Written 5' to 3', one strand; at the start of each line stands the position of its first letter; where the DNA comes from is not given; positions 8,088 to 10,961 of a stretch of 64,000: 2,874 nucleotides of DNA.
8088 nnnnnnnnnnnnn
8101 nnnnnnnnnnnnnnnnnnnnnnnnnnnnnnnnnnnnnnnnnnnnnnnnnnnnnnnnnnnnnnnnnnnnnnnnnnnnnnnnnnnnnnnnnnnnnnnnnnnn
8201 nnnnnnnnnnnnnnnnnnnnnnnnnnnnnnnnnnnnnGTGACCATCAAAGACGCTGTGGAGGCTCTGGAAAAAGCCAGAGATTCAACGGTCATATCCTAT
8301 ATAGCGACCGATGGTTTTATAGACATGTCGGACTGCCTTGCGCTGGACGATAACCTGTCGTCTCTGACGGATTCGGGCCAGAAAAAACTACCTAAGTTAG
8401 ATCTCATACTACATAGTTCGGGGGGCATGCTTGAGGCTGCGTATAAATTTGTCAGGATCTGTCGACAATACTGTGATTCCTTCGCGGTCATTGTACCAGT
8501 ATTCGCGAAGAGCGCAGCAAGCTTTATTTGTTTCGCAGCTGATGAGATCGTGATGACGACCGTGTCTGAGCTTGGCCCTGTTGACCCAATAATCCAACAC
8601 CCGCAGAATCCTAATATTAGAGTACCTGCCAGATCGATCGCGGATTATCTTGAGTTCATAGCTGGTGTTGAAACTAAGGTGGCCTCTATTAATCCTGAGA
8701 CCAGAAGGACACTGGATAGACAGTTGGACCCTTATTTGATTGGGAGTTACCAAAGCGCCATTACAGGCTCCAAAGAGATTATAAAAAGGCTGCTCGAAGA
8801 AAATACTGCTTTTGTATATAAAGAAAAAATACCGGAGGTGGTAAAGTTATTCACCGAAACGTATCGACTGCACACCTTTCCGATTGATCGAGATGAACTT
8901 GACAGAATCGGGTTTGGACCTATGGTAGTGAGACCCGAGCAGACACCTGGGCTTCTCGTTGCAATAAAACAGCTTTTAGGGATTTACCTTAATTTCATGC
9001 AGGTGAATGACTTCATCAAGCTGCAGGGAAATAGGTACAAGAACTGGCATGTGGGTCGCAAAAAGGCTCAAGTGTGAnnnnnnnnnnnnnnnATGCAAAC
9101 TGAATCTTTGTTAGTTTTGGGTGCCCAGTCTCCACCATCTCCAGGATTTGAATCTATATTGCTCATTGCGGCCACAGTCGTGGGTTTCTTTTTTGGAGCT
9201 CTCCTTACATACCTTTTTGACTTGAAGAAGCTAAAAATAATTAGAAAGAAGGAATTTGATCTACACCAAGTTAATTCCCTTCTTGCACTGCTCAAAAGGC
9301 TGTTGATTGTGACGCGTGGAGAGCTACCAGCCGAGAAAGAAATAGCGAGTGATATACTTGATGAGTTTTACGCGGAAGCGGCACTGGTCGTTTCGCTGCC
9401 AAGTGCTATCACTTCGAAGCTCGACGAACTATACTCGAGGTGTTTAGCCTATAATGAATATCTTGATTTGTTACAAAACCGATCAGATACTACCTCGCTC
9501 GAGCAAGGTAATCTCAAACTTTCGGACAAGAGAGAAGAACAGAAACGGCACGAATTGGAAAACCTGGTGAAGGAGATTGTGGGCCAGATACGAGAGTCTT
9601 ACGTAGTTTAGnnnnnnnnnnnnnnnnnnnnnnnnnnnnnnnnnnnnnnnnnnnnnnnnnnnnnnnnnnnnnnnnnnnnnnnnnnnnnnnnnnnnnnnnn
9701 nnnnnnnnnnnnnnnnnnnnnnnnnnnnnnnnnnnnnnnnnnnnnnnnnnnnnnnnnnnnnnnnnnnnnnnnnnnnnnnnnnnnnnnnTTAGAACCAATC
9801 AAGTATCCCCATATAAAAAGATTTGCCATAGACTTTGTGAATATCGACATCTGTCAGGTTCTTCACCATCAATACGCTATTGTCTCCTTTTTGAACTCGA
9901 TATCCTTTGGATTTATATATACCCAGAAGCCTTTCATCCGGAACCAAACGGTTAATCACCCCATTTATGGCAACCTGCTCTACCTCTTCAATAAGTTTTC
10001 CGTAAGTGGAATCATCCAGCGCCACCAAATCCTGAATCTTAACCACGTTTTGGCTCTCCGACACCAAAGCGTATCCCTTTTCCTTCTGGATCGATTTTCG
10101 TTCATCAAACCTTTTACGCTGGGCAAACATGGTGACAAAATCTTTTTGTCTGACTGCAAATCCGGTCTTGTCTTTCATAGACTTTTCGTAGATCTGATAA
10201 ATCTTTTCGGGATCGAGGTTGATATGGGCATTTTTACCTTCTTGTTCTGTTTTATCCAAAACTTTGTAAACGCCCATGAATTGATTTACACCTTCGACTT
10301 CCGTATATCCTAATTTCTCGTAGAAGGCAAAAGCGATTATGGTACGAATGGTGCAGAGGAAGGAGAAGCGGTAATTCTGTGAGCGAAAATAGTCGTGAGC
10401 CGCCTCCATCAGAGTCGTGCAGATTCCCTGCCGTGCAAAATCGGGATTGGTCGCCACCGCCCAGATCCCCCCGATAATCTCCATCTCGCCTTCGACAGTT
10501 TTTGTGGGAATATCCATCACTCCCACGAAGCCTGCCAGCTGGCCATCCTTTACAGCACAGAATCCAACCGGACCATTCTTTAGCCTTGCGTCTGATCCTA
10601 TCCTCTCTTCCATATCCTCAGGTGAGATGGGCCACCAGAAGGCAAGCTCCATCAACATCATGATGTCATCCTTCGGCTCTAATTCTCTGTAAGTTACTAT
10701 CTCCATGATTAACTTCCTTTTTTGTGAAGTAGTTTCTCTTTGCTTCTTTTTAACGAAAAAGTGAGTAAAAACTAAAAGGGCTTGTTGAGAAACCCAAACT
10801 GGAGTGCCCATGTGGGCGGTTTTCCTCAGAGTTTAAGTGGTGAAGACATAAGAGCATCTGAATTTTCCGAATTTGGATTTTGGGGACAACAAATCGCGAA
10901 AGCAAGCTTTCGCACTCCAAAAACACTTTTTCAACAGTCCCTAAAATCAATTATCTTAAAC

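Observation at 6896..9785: Repeat-flanked 2.9-kb islet: EamA transporter + ClpP-fold (S49/SDH-like) peptidase + small membrane protein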

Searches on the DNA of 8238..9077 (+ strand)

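Call 72: search_dna_similar(query=L096:4968-5963:+, collection=ecoli_genomes, mode=distant, max_rows=30, rows=spread)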
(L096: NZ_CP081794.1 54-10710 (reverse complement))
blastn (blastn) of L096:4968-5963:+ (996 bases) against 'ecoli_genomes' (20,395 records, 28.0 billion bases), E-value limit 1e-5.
Records with a match: 49; places in all: 49; records where one place covers at least 80% of the query: 49.
Genomes with a match: 47 of 5426; with a place that covers at least 80% of the query: 47. Places per genome that has any: lowest 1, median 1, highest 2. On chromosomes: 47 places; on plasmids: 2.
Best place of each record, by identity: >=99% 49.
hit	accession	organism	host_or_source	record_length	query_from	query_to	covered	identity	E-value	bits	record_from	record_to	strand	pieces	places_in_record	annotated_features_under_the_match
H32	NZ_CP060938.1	Escherichia coli strain EC11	Homo sapiens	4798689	1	996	100%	100.0%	0e+0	1797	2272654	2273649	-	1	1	SDH family Clp fold serine proteinase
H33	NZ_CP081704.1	Escherichia coli strain AH02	-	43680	1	996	100%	100.0%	0e+0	1797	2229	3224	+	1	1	SDH family Clp fold serine proteinase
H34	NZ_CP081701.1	Escherichia coli strain AH02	-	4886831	1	996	100%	100.0%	0e+0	1797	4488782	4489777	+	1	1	SDH family Clp fold serine proteinase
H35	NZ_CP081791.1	Escherichia coli strain CT01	-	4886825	1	996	100%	100.0%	0e+0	1797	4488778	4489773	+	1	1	SDH family Clp fold serine proteinase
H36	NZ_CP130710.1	Escherichia coli strain DDG206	dried distillers grain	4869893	1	996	100%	100.0%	0e+0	1797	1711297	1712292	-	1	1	SDH family Clp fold serine proteinase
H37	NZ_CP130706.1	Escherichia coli strain DDG220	dried distillers grain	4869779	1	996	100%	100.0%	0e+0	1797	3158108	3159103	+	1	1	SDH family Clp fold serine proteinase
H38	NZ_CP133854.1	Escherichia coli strain ES4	Homo sapiens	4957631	1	996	100%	100.0%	0e+0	1797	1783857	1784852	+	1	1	SDH family Clp fold serine proteinase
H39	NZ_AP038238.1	Escherichia coli strain HCM-25C-3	Gallus gallus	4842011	1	996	100%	99.9%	0e+0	1792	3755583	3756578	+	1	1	SDH family Clp fold serine proteinase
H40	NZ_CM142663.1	Escherichia coli strain UID2309220013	Homo sapiens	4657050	1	996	100%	99.9%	0e+0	1792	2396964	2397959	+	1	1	SDH family Clp fold serine proteinase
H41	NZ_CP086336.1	Escherichia coli strain EBJ001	Homo sapiens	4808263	1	996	100%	99.8%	0e+0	1788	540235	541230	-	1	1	SDH family Clp fold serine proteinase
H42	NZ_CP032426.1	Escherichia coli strain SCEC020001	Homo sapiens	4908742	1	996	100%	99.8%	0e+0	1788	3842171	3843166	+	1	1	SDH family Clp fold serine proteinase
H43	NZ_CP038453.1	Escherichia coli strain EC-129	Homosapiens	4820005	1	996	100%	99.8%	0e+0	1788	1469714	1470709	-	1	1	SDH family Clp fold serine proteinase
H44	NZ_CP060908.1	Escherichia coli strain EC19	Homo sapiens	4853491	1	996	100%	99.8%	0e+0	1788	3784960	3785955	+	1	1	SDH family Clp fold serine proteinase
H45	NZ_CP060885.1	Escherichia coli strain EC24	Homo sapiens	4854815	1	996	100%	99.8%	0e+0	1788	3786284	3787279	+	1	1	SDH family Clp fold serine proteinase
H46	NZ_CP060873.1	Escherichia coli strain EC27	Homo sapiens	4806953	1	996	100%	99.8%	0e+0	1788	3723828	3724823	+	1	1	SDH family Clp fold serine proteinase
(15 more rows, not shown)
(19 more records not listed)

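Call 79: get_annotated_region(hit=H32, flank=4000)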
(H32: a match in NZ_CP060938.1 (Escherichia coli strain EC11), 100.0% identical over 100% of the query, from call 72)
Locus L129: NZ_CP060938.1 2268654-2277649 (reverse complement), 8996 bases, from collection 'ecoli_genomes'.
description: Escherichia coli strain EC11 chromosome, complete genome
organism: Escherichia coli strain EC11 (NCBI taxid 562)
replicon: chromosome; assembly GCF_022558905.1
host: Homo sapiens; source: urine; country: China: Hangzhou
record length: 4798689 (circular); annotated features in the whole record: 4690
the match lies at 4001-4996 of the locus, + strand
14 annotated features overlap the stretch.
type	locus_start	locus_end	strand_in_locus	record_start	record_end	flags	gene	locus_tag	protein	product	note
CDS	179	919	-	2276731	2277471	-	-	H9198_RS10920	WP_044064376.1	S1 family peptidase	-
CDS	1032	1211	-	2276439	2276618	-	-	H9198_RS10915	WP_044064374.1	hypothetical protein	-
CDS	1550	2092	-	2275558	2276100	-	-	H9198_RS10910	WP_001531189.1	Rha family transcriptional regulator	-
CDS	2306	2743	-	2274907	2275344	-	-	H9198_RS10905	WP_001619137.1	lysis protein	-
CDS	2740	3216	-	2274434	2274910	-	-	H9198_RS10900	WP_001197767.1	glycoside hydrolase family 24 protein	-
CDS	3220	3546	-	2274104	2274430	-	-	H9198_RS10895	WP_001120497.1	phage holin, lambda family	-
CDS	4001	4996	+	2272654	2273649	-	-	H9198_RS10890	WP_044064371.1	SDH family Clp fold serine proteinase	-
CDS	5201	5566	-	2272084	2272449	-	-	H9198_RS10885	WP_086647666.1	antiterminator Q family protein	-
CDS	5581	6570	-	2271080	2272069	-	-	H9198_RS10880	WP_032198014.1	DUF968 domain-containing protein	-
CDS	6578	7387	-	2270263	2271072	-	-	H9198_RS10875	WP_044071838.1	KilA-N domain-containing protein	-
CDS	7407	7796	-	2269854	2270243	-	-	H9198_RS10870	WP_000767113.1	RusA family crossover junction endodeoxyribonuclease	-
CDS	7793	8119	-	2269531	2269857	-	-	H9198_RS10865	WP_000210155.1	LexA family transcriptional regulator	-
CDS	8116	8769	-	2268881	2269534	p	-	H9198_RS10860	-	phage N-6-adenine-methyltransferase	internal stop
CDS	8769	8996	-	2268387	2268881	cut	-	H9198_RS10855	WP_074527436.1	PerC family transcriptional regulator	-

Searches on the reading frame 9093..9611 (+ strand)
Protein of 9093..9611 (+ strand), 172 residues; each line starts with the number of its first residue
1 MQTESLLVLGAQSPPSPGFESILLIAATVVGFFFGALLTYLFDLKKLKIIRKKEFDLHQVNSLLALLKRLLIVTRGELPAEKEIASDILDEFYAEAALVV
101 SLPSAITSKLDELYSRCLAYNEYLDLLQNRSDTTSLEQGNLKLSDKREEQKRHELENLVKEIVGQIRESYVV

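Call 10: search_protein_families(library=pfam, proteins=[window:9093-9611:+], max_evalue=0.1)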
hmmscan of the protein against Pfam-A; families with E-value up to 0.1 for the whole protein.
window:9093-9611:+ (172 aa): 0 families

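Call 11: search_protein_families(library=ncbifam, proteins=[window:9093-9611:+], max_evalue=0.1)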
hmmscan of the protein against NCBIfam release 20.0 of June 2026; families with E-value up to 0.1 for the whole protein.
window:9093-9611:+ (172 aa): 1 family
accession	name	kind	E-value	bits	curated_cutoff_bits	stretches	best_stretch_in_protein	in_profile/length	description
TIGR04370.1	glyco_rpt_poly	subfamily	0.092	11.7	40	0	14-64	36-88/396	oligosaccharide repeat unit polymerase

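Call 12: search_protein_families(library=padloc, proteins=[window:9093-9611:+], max_evalue=0.1)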
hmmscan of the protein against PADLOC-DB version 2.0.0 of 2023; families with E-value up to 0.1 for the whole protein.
window:9093-9611:+ (172 aa): 0 families

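Call 28: find_homologous_proteins(query=window:9093-9611:+, max_evalue=0.01)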
Query window:9093-9611:+ (172 aa): 3 proteins with E <= 0.01 among 431 candidates.
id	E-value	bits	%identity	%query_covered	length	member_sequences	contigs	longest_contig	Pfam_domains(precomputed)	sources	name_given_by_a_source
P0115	1.9e-82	293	100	83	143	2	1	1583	-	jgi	-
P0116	2.5e-52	195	59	99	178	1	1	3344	-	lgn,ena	-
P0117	2.4e-49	185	64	82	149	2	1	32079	-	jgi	-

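Call 42: search_protein_representatives(alignment_id=A2)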
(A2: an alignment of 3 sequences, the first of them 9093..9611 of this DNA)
Query: 3 sequences, 178 profile positions. Proteins with E-value up to 0.001 (for the whole library): 8; up to 1e-10: 4; up to 1e-30: 1. The best 8 are listed.
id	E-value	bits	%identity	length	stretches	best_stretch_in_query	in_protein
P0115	7.4e-78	276.4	-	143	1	30-177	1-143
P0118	7.0e-14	68.0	-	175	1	49-175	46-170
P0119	4.3e-13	65.5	-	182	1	30-176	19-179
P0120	1.2e-12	64.0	-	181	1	33-175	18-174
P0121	9.5e-09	51.3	-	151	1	27-130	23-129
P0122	2.3e-07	46.8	-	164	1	21-175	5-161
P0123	3.9e-06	42.8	-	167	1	28-176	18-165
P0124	1.6e-04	37.6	-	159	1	24-140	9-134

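Call 51: search_protein_families(library=phrogs, proteins=[window:9093-9611:+], max_evalue=0.1)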
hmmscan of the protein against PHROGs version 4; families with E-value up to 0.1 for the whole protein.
window:9093-9611:+ (172 aa): 0 families

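Call 65: predict_structure(alignment_id=A4)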
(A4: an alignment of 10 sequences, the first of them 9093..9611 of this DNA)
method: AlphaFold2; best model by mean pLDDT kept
length: 172 residues; sequences in the alignment: 10
mean_pLDDT: 74.3   pTM: 0.55
mean pLDDT of the five models: 74.3, 73.8, 69.2, 65.9, 55.9
residues with pLDDT >= 90: 5; 70-90: 121; 50-70: 27; < 50: 19
segments of 3 or more residues with pLDDT < 50: 1-4, 6-13, 134-138
pLDDT, mean of each block of 10 residues (from residue 1): 45 53 76 81 78 75 84 69 78 79 85 89 79 51 73 89 84 57
secondary structure, 60 per line:
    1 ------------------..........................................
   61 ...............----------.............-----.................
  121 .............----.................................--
elements in order: H19-75 H86-98 H104-133 H138-170

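Call 70: fold_search(model_id=the predicted structure, library=pdb)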
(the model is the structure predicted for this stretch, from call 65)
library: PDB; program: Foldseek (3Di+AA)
matches with E <= 10: 360; with E <= 0.001: 0
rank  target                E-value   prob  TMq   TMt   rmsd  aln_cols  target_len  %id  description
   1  1k05_A                6.0e-02  0.93  0.34  0.41   6.2       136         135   15  Crystal structure of the Focal Adhesion Targeting Domain of Focal Adhesion Kinase (released 2002-01-30)
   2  4k0d_B                2.6e-01  0.94  0.41  0.47   5.5       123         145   13  Periplasmic sensor domain of sensor histidine kinase, Adeh_2942 (released 2013-06-12)
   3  4k0d_A                3.3e-01  0.90  0.40  0.47   5.7       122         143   13  Periplasmic sensor domain of sensor histidine kinase, Adeh_2942 (released 2013-06-12)
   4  1ktm_MODEL_1_A        3.3e-01  0.82  0.37  0.43   5.6       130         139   18  SOLUTION STRUCTURE OF FAT DOMAIN OF FOCAL ADHESION KINASE (released 2003-01-16)
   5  6jmu_A                3.7e-01  0.60  0.31  0.41   9.0       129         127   12  Crystal structure of GIT1/Paxillin complex (released 2020-05-20)
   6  5f28_G                3.7e-01  0.41  0.28  0.33   6.6       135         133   18  Crystal structure of FAT domain of Focal Adhesion Kinase (FAK) bound to the transcription factor MEF2C (released 2016-07-13)
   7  1f1m_A                4.6e-01  0.21  0.24  0.25  10.2       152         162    8  CRYSTAL STRUCTURE OF OUTER SURFACE PROTEIN C (OSPC) (released 2001-04-04)
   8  6e6a_A                6.1e-01  0.21  0.24  0.25  11.1       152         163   12  Triclinic crystal form of IncA G144A point mutant (released 2019-07-10)
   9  1zw2_A                6.4e-01  0.77  0.42  0.31   5.4       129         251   10  Vinculin Head (0-258) in Complex with the Talin Rod residues 2345-2369 (released 2005-09-20)
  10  3u3f_C                6.4e-01  0.57  0.36  0.43   5.7       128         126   16  Structural basis for the interaction of Pyk2 PAT domain with paxillin LD motifs (released 2012-10-24)
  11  1g5z                  7.2e-01  0.60  0.38  0.40   8.0       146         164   12  CRYSTAL STRUCTURE OF LYME DISEASE ANTIGEN OUTER SURFACE PROTEIN C (OSPC) FROM BORRELIA BURGDORFERI STRAIN N40 (released 2001-04-04)
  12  8bw8_F                7.2e-01  0.21  0.25  0.19   7.8       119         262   17  Crystal structure of the dCNK-SAM-CRIC-PDZ/dHYP-SAM complex (released 2024-02-21)
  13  2lig_A                7.2e-01  0.20  0.26  0.28   8.8       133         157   14  THREE-DIMENSIONAL STRUCTURES OF THE LIGAND-BINDING DOMAIN OF THE BACTERIAL ASPARTATE RECEPTOR WITH AND WITHOUT A LIGAN (released 1995-09-15)
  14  6iui_B                7.6e-01  0.44  0.32  0.41   6.3       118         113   11  Crystal structure of GIT1 PBD domain in complex with Paxillin LD4 motif (released 2019-03-06)
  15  4xef_D                8.5e-01  0.60  0.39  0.47   5.3       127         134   15  Pyk2-FAT complexed with Leupaxin LD motif LD1 (released 2015-12-23)
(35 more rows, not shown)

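Call 89: list_cluster_members(proteins=[P0001, window:9093-9611:+, window:4056-5423:+])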
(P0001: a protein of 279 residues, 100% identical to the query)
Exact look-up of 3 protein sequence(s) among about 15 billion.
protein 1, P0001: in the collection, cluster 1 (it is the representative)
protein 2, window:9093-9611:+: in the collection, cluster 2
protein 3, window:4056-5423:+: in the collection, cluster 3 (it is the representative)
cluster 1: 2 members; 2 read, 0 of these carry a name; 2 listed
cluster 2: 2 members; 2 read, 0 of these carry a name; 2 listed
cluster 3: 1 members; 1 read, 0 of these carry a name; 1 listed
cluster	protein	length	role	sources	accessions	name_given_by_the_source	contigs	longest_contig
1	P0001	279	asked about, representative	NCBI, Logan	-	-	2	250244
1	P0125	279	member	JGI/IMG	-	-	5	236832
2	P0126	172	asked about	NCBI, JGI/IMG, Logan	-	-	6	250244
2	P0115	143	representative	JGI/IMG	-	-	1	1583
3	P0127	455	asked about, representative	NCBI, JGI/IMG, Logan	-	-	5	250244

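Call 112: find_homologous_proteins(query=A3, max_evalue=0.001)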
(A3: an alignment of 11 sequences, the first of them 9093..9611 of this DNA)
Query A3 (11 sequences) (172 aa, profile of the alignment): 60 proteins with E <= 0.001 among 8000 candidates.
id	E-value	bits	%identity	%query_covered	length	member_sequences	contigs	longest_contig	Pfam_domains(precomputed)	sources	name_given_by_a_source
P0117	1.8e-38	150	64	82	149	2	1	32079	-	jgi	-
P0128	5.4e-38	148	30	33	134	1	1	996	-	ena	-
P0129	5.8e-38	148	30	33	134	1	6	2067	-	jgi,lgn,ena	-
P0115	8.3e-38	148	100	83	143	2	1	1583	-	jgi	-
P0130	1.2e-37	147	-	-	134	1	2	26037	-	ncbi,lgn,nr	ncbi:MAG: hypothetical protein PHH69_05325 [Candidatus Omnitrophica bacterium]|nr:hypothetical prote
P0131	1.2e-37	147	24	78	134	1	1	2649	-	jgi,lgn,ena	-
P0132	1.3e-37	147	25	80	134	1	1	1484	-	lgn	-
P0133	1.8e-37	147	30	33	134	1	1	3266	-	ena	-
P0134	2.1e-37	146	-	-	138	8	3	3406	-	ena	-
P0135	3.8e-37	145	24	80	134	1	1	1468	-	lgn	-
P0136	4.4e-37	145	26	80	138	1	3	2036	-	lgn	-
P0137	5.8e-37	145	-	-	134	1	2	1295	-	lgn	-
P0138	9.1e-37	144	32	33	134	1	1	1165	-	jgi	jgi:H2-forming N5,N10-methylenetetrahydromethanopterin dehydrogenase-like enzyme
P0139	9.5e-37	144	-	-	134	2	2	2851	-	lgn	-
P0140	1.6e-36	144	24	74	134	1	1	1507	-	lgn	-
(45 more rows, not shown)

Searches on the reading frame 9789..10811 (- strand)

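Call 10: search_protein_families(library=pfam, proteins=[window:9789-10811:-], max_evalue=0.1)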
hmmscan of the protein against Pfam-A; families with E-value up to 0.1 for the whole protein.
window:9789-10811:- (340 aa): 11 families
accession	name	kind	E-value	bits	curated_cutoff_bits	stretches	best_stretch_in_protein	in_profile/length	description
PF00583.31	Acetyltransf_1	-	5.3e-13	49.7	20.7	1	63-169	17-116/116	Acetyltransferase (GNAT) family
PF13527.13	Acetyltransf_9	-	9e-12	45.5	25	1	48-170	11-125/127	Acetyltransferase (GNAT) domain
PF13508.13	Acetyltransf_7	-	2.7e-10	40.9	27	1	84-171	6-84/84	Acetyltransferase (GNAT) domain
PF13673.13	Acetyltransf_10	-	9.2e-08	32.6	23.6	1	63-180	18-118/128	Acetyltransferase (GNAT) domain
PF08445.16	FR47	-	0.00066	20.1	22.1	1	113-172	21-80/86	FR47-like protein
PF14542.12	Acetyltransf_CG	-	0.0024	18.4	30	1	120-154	31-65/80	GCN5-related N-acetyl-transferase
PF13302.13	Acetyltransf_3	-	0.0074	17.4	25.4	1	58-160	28-128/138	Acetyltransferase (GNAT) domain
PF18167.6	Sa_NUDIX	-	0.019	15.3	25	0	6-46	70-109/199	SMODS-associated NUDIX domain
PF00616.24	RasGAP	-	0.031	14.6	28.3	1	191-279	56-129/207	GTPase-activator protein for Ras-like GTPase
PF02673.24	BacA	-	0.041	14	33.4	1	112-167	151-205/257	Bacitracin resistance protein BacA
PF01878.24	EVE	-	0.067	13.6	23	1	169-253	49-127/145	EVE domain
